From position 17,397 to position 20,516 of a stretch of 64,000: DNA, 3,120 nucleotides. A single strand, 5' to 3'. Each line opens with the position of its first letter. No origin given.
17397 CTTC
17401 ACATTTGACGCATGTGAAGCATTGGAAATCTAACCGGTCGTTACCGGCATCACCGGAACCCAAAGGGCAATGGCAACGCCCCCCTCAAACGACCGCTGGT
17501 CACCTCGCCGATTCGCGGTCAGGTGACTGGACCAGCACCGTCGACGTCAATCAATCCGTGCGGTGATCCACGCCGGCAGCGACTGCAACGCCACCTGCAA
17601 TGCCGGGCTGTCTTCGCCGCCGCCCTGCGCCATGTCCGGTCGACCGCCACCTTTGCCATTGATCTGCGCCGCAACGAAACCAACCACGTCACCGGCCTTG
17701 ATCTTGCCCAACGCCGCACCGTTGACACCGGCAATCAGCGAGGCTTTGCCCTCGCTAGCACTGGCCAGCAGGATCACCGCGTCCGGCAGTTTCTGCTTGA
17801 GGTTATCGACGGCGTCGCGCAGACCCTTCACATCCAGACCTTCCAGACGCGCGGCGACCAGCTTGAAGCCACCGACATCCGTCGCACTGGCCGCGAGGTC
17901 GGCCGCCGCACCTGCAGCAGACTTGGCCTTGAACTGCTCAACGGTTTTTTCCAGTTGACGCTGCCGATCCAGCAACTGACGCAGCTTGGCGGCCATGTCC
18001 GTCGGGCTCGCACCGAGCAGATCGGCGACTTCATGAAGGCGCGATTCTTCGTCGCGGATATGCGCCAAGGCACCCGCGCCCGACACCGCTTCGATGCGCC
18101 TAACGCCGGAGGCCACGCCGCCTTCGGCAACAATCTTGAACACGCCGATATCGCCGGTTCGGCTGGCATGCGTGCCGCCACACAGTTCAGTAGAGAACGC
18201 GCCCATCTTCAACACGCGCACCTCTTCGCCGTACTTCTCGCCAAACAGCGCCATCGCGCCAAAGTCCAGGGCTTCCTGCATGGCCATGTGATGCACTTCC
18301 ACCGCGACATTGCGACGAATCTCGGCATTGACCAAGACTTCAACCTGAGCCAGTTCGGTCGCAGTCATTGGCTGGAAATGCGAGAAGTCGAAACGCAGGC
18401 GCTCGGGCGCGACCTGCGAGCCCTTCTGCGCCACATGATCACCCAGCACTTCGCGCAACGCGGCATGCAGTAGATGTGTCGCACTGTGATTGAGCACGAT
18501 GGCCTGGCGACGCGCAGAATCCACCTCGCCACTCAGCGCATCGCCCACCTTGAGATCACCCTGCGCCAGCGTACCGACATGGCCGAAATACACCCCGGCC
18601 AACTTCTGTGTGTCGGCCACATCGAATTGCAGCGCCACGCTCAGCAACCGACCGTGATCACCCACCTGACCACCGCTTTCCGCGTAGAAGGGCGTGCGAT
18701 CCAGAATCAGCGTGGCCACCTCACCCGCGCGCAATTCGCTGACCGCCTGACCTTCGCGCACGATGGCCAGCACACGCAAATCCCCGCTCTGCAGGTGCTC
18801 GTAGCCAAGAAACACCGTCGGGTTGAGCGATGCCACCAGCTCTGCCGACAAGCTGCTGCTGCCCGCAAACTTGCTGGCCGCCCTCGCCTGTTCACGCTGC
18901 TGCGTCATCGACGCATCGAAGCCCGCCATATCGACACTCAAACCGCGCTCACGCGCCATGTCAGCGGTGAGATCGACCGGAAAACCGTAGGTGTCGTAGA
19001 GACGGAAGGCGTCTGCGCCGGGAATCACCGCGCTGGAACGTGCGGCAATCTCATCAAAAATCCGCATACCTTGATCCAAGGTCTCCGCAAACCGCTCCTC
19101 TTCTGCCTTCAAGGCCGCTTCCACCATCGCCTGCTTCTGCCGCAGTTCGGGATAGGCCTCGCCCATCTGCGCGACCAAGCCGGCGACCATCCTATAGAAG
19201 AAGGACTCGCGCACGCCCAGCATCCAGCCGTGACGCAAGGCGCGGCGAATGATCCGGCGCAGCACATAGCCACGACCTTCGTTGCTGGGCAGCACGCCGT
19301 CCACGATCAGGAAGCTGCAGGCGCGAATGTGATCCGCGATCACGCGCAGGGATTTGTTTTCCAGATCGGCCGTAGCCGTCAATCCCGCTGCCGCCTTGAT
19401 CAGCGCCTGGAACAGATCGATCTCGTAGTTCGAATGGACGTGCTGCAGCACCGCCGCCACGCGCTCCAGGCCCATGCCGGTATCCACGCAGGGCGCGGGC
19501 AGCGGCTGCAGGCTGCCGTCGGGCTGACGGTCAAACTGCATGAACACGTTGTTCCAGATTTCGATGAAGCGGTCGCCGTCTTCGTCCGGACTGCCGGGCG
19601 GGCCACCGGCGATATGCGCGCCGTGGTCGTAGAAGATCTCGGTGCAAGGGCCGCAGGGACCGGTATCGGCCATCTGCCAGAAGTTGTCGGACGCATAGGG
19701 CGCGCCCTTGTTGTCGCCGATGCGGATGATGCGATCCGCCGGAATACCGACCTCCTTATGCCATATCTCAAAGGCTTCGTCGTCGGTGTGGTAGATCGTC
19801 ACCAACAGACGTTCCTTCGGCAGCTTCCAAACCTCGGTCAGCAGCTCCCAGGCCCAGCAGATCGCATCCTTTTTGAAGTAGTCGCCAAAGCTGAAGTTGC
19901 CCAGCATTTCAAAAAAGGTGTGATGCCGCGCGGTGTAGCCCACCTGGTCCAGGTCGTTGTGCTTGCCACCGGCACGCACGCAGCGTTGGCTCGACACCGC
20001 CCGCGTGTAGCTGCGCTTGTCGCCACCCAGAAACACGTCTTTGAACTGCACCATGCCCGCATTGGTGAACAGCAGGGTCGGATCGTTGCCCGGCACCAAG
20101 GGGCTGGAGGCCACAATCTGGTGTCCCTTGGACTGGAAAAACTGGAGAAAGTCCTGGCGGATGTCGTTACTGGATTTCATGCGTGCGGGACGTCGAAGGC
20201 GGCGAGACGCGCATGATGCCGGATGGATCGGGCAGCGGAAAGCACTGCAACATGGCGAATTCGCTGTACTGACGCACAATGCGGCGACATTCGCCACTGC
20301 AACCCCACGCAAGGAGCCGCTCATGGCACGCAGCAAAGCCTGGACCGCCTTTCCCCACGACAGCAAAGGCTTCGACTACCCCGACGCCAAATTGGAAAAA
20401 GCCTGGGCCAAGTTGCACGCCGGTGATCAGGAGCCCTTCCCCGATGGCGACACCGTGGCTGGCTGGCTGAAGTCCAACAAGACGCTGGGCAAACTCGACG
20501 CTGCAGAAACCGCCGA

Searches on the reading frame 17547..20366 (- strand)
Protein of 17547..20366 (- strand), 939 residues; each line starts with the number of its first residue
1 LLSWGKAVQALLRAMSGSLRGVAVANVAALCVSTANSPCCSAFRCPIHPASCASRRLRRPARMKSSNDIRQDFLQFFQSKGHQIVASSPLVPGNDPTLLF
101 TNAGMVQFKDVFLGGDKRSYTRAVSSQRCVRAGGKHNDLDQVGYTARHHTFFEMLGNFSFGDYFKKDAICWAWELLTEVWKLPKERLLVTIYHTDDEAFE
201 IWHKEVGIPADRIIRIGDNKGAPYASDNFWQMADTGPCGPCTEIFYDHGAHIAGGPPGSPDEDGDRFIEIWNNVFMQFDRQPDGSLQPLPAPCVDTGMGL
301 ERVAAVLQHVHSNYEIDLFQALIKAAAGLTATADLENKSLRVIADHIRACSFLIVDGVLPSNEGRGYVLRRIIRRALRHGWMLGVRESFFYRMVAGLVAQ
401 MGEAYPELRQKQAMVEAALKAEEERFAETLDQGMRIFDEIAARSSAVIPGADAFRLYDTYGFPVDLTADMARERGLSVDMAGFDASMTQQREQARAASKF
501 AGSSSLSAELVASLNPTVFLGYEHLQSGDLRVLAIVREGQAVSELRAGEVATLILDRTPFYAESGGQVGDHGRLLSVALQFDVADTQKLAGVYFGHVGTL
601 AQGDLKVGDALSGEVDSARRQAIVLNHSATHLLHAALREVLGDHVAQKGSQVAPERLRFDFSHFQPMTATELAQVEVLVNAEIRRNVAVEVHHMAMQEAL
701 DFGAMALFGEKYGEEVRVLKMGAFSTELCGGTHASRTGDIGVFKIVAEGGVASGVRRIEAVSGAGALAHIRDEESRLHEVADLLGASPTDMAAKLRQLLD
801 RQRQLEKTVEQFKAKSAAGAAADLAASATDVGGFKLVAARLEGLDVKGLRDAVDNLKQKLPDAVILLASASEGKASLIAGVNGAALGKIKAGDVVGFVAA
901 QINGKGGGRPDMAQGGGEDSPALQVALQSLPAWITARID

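Call 18: search_protein_families(library=ncbifam, proteins=[window:17547-20366:-], max_evalue=1e-20)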
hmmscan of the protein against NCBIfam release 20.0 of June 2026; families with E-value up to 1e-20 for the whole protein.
window:17547-20366:- (939 aa): 4 families
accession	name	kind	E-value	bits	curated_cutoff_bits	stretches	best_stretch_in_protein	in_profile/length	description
TIGR00344.1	alaS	equivalog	0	1029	457.05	1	68-917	1-847/847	alanine--tRNA ligase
NF002436.0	PRK01584.1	equivalog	1.7e-166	555.2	529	2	66-501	3-443/595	alanine--tRNA ligase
TIGR03683.1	A-tRNA_syn_arch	equivalog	9.5e-124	414.6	744.7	1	339-929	327-896/902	alanine--tRNA ligase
NF040865.1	a_tRNA_ed_AlaXM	equivalog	1.2e-29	103.7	300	1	551-759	24-230/234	alanyl-tRNA editing protein AlaXM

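Call 22: find_homologous_proteins(query=window:17547-20171:-, max_evalue=1e-50)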
Query window:17547-20171:- (874 aa): 8000 proteins with E <= 1e-50 among 8000 candidates; the best 120 are listed.
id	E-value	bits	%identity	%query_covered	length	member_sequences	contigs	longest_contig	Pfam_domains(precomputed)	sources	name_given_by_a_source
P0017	0.0e+0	1951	100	100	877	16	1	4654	PF01411.25,PF07973.20,PF02272.25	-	-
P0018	0.0e+0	1947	99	100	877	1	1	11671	PF01411.25,PF07973.20,PF02272.25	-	-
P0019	0.0e+0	1944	99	100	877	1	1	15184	PF01411.25,PF07973.20,PF02272.25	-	-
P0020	0.0e+0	1873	96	100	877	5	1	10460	PF01411.25,PF07973.20,PF02272.25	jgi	-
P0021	0.0e+0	1870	95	100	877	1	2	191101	PF01411.25,PF07973.20,PF02272.25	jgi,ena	-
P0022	0.0e+0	1869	95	100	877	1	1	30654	PF01411.25,PF07973.20,PF02272.25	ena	-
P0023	0.0e+0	1868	95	100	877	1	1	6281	PF01411.25,PF07973.20,PF02272.25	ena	-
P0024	0.0e+0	1855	94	100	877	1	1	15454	PF01411.25,PF07973.20,PF02272.25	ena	-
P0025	0.0e+0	1819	93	100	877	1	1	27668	PF01411.25,PF07973.20,PF02272.25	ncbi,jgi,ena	-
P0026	0.0e+0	1816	93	100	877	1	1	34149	PF01411.25,PF07973.20,PF02272.25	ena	-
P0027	0.0e+0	1813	92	100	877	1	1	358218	PF01411.25,PF07973.20,PF02272.25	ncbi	ncbi:MAG: alanine--tRNA ligase [Lysobacteraceae bacterium]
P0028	0.0e+0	1801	92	100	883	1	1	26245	PF01411.25,PF07973.20,PF02272.25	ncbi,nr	ncbi:MAG: alanine--tRNA ligase [Gammaproteobacteria bacterium]|nr:MAG: alanine--tRNA ligase [Gammapr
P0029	0.0e+0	1611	81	100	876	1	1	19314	PF01411.25,PF07973.20,PF02272.25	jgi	-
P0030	0.0e+0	1608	81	100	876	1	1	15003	PF01411.25,PF07973.20,PF02272.25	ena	-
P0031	0.0e+0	1607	81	100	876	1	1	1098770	PF01411.25,PF07973.20,PF02272.25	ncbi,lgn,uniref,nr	ncbi:alanine--tRNA ligase [Aquimonas voraii]|uniref:Alanine--tRNA ligase n=1 Tax=Aquimonas voraii Ta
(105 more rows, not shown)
